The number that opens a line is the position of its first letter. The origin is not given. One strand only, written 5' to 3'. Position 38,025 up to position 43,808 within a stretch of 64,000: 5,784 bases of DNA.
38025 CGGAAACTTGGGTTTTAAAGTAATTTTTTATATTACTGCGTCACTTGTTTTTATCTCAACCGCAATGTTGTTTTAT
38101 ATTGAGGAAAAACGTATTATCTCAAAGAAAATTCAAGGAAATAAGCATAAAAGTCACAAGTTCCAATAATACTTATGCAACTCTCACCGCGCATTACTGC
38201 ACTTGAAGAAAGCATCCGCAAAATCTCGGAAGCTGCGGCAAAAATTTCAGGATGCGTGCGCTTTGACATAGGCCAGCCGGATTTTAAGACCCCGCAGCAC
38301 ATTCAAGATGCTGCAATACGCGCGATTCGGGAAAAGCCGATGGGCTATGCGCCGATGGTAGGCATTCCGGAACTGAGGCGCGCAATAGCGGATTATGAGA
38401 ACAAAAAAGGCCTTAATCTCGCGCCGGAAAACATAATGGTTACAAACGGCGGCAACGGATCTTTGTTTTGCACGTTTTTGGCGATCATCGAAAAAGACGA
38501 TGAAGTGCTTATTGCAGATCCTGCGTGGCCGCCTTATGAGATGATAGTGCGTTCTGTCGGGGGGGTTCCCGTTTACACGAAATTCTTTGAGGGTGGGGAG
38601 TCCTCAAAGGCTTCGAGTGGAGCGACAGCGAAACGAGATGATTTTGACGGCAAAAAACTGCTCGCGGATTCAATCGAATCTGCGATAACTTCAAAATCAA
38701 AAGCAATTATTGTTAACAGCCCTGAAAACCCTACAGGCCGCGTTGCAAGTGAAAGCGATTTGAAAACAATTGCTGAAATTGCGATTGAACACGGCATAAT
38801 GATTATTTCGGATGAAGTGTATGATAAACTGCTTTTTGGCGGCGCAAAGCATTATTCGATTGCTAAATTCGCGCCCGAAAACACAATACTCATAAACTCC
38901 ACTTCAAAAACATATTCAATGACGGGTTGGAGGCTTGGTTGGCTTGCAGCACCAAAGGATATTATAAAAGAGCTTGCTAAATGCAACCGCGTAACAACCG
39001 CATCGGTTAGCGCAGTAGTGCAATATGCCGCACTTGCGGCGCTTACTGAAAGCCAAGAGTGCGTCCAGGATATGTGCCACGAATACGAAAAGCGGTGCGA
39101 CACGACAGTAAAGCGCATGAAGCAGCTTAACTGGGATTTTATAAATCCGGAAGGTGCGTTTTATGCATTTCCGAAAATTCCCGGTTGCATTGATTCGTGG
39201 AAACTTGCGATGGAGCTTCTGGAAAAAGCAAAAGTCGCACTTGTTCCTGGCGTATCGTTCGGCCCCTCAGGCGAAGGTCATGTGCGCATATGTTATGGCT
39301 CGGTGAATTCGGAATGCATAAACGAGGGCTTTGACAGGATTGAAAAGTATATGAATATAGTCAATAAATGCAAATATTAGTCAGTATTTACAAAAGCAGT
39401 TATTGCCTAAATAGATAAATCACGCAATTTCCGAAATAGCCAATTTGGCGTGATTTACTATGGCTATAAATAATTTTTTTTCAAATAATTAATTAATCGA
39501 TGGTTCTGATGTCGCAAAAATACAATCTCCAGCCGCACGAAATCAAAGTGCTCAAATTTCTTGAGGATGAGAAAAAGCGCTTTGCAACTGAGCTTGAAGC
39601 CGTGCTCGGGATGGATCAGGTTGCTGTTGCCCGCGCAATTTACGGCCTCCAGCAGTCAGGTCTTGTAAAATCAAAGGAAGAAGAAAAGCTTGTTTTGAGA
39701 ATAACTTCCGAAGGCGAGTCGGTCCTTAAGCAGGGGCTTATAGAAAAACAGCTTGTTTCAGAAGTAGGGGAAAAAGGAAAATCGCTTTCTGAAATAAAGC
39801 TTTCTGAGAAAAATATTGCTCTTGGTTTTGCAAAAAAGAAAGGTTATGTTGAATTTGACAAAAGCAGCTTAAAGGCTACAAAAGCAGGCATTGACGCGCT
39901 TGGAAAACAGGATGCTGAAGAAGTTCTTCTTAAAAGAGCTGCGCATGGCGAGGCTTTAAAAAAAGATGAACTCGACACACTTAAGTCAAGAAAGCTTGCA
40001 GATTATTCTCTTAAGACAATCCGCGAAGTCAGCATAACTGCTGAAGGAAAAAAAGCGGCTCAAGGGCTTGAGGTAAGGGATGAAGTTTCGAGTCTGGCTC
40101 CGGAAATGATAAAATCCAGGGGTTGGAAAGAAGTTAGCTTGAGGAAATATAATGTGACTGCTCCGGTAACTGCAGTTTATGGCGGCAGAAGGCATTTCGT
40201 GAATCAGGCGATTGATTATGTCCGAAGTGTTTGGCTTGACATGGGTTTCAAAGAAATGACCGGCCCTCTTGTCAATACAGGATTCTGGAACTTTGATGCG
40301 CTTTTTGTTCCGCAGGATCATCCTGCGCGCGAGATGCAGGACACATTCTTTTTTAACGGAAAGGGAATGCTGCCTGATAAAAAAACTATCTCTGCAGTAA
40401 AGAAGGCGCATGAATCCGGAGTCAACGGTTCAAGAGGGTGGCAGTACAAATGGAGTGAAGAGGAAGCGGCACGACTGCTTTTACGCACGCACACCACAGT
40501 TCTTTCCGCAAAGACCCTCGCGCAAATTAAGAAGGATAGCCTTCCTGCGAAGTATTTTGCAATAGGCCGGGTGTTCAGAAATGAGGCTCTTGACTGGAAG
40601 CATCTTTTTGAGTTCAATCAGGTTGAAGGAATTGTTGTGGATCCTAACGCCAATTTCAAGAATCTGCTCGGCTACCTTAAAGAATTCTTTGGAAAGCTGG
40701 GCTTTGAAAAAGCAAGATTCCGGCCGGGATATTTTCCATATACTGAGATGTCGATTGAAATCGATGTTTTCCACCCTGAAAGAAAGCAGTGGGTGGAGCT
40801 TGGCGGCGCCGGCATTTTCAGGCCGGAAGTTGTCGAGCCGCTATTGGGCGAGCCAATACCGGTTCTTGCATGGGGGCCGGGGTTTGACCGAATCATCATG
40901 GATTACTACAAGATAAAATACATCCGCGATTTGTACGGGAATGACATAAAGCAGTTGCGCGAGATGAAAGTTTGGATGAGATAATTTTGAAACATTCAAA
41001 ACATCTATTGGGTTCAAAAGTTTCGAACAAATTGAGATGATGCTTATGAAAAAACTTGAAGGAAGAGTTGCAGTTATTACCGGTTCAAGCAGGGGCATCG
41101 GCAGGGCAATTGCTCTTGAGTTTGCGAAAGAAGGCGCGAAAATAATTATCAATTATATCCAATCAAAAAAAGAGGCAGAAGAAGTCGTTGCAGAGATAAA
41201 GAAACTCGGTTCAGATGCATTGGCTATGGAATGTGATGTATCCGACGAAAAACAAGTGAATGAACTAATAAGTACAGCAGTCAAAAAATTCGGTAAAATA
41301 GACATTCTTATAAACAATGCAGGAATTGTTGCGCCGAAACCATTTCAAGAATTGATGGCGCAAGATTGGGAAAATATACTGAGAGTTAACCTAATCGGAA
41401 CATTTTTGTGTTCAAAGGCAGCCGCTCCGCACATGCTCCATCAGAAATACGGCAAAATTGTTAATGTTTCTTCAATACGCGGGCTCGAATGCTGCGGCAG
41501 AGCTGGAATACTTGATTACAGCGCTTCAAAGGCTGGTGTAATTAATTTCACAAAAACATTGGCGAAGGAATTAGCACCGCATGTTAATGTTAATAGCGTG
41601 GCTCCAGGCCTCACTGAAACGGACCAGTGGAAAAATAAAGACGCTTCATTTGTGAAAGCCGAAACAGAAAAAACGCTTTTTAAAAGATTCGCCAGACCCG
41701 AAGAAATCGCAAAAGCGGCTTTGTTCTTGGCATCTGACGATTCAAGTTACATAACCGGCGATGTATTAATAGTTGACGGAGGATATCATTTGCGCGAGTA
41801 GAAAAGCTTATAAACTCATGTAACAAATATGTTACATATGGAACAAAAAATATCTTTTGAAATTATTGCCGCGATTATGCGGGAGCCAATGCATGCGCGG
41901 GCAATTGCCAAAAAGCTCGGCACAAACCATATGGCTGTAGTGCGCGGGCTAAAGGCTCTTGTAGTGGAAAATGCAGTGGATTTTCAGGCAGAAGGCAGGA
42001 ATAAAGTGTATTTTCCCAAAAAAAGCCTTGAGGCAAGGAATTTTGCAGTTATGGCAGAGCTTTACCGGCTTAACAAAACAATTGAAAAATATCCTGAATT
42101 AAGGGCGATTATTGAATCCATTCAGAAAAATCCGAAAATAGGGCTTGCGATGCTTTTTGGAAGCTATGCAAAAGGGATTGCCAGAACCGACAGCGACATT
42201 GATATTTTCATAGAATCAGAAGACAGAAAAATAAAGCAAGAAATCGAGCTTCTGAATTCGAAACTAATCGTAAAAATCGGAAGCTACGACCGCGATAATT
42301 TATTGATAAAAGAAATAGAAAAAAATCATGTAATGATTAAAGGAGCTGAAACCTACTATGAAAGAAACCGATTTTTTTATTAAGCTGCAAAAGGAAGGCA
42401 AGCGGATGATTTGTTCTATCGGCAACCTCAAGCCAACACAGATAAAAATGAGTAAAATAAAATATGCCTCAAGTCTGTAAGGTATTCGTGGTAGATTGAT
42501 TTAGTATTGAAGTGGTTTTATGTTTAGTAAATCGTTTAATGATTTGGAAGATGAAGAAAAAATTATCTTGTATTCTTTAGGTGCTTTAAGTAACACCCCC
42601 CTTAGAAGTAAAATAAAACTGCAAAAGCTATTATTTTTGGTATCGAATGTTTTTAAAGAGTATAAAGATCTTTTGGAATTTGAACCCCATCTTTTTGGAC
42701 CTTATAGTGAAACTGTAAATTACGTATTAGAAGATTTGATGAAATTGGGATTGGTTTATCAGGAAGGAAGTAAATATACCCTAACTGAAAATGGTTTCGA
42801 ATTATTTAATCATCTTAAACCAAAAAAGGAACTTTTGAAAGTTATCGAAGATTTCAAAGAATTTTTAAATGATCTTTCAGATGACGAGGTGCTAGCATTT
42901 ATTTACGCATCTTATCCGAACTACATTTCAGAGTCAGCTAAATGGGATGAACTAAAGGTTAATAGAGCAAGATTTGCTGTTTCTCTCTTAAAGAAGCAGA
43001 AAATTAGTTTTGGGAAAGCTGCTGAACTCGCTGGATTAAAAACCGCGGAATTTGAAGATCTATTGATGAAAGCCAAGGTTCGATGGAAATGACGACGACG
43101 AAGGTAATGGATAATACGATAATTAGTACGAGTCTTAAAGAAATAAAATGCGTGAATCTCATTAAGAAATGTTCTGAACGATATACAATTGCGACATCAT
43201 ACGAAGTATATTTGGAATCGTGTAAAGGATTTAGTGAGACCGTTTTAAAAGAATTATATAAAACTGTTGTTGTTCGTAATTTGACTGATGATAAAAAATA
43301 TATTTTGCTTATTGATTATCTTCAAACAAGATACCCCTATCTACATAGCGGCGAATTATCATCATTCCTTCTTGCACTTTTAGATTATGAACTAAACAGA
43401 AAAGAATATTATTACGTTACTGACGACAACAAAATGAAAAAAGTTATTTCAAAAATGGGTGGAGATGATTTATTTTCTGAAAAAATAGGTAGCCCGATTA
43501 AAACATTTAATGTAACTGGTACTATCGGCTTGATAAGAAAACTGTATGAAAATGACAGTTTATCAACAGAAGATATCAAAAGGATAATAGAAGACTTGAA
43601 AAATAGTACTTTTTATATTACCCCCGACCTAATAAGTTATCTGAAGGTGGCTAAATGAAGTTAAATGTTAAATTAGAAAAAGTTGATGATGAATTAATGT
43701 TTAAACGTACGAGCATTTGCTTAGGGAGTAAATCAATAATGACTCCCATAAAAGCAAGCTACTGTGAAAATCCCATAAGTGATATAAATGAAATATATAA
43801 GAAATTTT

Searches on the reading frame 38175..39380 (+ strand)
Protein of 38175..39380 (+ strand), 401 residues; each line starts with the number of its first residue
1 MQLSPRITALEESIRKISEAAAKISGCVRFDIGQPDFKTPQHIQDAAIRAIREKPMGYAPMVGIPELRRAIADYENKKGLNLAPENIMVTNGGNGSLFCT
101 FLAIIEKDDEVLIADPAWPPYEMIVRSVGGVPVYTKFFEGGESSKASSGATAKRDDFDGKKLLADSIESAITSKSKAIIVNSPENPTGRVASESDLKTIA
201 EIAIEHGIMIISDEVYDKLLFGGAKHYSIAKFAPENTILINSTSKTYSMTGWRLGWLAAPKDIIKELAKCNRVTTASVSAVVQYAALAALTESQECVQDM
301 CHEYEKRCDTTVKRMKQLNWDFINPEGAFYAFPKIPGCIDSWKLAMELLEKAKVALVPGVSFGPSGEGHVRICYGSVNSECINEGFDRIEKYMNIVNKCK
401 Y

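Call 72: find_homologous_proteins(query=window:38175-39380:+, max_evalue=1e-60)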
Query window:38175-39380:+ (401 aa): 2213 proteins with E <= 1e-60 among 8000 candidates; the best 120 are listed.
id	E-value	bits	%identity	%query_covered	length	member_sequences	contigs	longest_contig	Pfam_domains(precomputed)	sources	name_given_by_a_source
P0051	5.3e-269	910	100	100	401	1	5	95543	PF00155.28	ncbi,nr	ncbi:MAG: pyridoxal phosphate-dependent aminotransferase [Nanoarchaeota archaeon]|nr:pyridoxal phosp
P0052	7.2e-213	725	81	98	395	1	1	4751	PF00155.28,PF01053.27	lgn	-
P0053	7.4e-207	705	82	98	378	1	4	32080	PF00155.28,PF01053.27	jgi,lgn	-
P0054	1.9e-201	687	80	98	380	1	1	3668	PF00155.28,PF01053.27,PF01041.24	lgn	-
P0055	2.7e-190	651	78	96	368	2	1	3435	PF00155.28,PF01053.27,PF01041.24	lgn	-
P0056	4.6e-188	643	76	98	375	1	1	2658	PF00155.28,PF01053.27,PF01041.24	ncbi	-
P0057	1.8e-183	628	76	96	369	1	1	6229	PF00155.28,PF01053.27,PF01041.24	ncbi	-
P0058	5.2e-181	620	71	99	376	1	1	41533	PF00155.28,PF01053.27,PF01041.24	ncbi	-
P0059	4.8e-178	610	71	98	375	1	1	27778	PF00155.28,PF01053.27,PF01041.24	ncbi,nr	ncbi:Aromatic-amino-acid aminotransferase 2 [uncultured archaeon]|nr:Aromatic-amino-acid aminotransf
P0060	1.2e-167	576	67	98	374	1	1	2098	PF00155.28,PF01053.27,PF01041.24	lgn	-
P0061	1.4e-158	546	82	77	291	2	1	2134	PF00155.28,PF01053.27,PF01041.24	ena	-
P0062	1.3e-133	464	55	98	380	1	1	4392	PF00155.28,PF00266.26,PF01212.28,PF01053.27,PF01041.24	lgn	-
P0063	1.6e-133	464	55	98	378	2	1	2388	PF00155.28,PF00266.26,PF01212.28,PF01053.27,PF01041.24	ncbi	-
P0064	5.6e-127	442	53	98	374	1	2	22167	PF00155.28,PF01053.27,PF01041.24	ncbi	ncbi:MAG: aminotransferase class I/II-fold pyridoxal phosphate-dependent enzyme [archaeon]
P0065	1.9e-126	440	52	98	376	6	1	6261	PF00155.28,PF01053.27,PF01041.24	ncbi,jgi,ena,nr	ncbi:MAG: pyridoxal phosphate-dependent aminotransferase [Candidatus Nanohalarchaeota archaeon]|nr:M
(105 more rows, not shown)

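Call 74: find_encoding_contigs(protein=P0052, flank=5000, max_places=2)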
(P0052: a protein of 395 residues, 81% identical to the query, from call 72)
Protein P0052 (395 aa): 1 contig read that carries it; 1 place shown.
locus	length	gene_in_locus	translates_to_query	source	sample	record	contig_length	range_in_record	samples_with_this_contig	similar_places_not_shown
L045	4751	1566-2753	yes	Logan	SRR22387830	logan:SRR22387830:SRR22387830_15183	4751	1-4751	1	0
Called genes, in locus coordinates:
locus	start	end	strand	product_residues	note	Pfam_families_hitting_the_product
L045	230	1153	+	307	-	PF00800:PDT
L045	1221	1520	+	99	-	PF01817:CM_2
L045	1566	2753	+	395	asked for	PF00155:Aminotran_1_2, PF01053:Cys_Met_Meta_PP (faint)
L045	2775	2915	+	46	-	PF01588:tRNA_bind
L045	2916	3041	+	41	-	PF01588:tRNA_bind (weak)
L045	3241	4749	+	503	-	?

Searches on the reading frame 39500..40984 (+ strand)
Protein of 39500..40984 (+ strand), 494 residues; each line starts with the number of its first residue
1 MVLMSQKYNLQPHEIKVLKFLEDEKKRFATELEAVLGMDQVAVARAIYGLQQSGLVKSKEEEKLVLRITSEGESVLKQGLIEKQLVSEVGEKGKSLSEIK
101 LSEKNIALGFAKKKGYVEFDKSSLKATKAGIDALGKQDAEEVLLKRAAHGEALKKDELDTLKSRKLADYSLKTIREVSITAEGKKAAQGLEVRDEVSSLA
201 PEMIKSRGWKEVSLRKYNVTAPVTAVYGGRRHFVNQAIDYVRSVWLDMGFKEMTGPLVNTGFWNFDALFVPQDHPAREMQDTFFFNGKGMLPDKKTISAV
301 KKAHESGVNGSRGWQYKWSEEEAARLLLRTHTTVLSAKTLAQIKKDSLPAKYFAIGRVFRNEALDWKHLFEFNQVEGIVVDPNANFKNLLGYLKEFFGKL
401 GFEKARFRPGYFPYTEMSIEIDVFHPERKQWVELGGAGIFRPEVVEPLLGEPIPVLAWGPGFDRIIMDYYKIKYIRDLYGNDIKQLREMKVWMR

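Call 90: search_protein_families(library=pfam, proteins=[window:39500-40984:+], max_evalue=0.001)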
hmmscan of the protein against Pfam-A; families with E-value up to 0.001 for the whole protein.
window:39500-40984:+ (494 aa): 4 families
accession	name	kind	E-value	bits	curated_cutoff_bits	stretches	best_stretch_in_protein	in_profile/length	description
PF01409.25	tRNA-synt_2d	-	3.6e-81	272.7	19.8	1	216-488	1-245/246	tRNA synthetases class II core domain (F)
PF00152.25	tRNA-synt_2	-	7.2e-05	22.4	25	0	351-376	93-118/308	tRNA synthetases class II (D, K and N)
PF12802.13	MarR_2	-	0.0001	22.8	27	1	9-61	2-55/61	MarR family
PF00587.30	tRNA-synt_2b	-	0.00025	21.6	29.3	1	316-406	1-100/179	tRNA synthetase class II core domain (G, H, P, S and T)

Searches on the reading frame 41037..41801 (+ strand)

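Call 90: search_protein_families(library=pfam, proteins=[window:41037-41801:+], max_evalue=0.001)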
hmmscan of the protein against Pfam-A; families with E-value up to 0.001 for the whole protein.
window:41037-41801:+ (254 aa): 4 families
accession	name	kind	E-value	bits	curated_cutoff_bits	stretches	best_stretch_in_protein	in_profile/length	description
PF13561.12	adh_short_C2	-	8.6e-70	235.4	27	1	18-251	5-236/236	Enoyl-(Acyl carrier protein) reductase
PF00106.31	adh_short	-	3.8e-64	216.2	26.6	1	10-202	1-191/195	short chain dehydrogenase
PF08659.16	KR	-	5.3e-18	66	22.6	1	13-167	4-155/180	KR domain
PF23441.1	SDR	-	6e-07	29.5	27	1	13-250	11-255/258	SDR-like rossmann domain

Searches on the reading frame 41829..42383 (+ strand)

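Call 90: search_protein_families(library=pfam, proteins=[window:41829-42383:+], max_evalue=0.001)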
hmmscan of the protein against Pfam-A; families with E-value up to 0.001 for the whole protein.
window:41829-42383:+ (184 aa): 3 families
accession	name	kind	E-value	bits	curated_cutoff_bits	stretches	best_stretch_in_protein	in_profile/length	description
PF18765.7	Polbeta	-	4.7e-12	46.3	26.9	1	94-146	3-55/93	Polymerase beta, Nucleotidyltransferase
PF01909.29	NTP_transf_2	-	2.9e-10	40.9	21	1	92-165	2-79/93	Nucleotidyltransferase domain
PF22600.2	MTPAP-like_central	-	0.0001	22.8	27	1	90-140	28-75/139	Poly(A) RNA polymerase, mitochondrial-like, central palm domain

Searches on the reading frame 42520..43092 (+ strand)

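Call 90: search_protein_families(library=pfam, proteins=[window:42520-43092:+], max_evalue=0.001)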
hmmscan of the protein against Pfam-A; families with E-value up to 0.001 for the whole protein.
window:42520-43092:+ (190 aa): 2 families
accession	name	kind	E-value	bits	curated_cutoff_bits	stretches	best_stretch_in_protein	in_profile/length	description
PF03683.19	UPF0175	-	1.8e-09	37.6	27.9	1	141-188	12-60/75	Uncharacterised protein family (UPF0175)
PF14947.12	HTH_45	-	0.00017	22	25.5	1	65-105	36-75/77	Winged helix-turn-helix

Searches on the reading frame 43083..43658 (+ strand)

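Call 90: search_protein_families(library=pfam, proteins=[window:43083-43658:+], max_evalue=0.001)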
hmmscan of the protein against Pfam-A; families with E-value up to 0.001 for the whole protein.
window:43083-43658:+ (191 aa): 1 family
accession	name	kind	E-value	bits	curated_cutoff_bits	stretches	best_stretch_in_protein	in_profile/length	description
PF11848.13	DUF3368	-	6.8e-05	23.1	27.3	1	144-185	1-40/46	Domain of unknown function (DUF3368)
